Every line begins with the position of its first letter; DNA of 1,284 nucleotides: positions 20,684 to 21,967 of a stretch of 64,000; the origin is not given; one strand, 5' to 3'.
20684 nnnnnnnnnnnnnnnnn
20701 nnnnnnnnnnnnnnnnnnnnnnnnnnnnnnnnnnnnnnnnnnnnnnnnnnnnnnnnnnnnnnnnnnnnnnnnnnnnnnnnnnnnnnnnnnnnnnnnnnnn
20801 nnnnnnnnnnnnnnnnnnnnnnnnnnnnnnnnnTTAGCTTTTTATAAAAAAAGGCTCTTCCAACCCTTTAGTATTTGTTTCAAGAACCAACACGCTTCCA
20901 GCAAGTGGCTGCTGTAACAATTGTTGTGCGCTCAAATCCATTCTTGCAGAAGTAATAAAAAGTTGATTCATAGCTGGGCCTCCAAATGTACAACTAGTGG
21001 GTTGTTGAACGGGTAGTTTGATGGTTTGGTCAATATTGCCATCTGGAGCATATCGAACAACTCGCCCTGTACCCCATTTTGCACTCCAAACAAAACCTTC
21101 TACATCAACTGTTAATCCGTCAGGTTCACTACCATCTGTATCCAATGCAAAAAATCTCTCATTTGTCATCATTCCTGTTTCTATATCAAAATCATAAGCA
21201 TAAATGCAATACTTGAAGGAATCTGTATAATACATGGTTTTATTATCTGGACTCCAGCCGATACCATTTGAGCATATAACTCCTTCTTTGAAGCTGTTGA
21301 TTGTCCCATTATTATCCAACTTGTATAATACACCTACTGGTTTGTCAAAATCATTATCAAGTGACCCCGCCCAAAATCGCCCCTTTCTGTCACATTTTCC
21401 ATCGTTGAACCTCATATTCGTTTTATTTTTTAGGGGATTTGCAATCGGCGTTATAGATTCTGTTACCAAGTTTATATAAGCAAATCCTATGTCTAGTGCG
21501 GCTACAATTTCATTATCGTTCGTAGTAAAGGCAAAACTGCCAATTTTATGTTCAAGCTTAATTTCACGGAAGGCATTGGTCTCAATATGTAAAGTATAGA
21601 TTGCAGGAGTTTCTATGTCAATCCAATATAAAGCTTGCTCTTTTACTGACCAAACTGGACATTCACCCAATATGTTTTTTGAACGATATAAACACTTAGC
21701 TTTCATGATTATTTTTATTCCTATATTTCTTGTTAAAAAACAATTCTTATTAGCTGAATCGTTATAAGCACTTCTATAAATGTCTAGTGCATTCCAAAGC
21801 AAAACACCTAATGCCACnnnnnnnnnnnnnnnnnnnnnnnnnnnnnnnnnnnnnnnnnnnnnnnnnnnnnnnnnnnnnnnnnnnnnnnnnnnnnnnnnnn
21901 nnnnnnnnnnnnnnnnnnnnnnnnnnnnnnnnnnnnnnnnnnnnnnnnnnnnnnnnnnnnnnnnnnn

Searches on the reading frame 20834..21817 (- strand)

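Call 34: search_protein_families(library=pfam, proteins=[window:20834-21817:-], max_evalue=0.0001)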
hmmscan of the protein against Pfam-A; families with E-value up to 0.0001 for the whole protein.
window:20834-21817:- (327 aa): 1 family
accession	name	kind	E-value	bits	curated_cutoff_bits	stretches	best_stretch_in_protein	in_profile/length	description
PF08450.18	SGL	-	1.1e-82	277.8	26.3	1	50-292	1-246/246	SMP-30/Gluconolactonase/LRE-like region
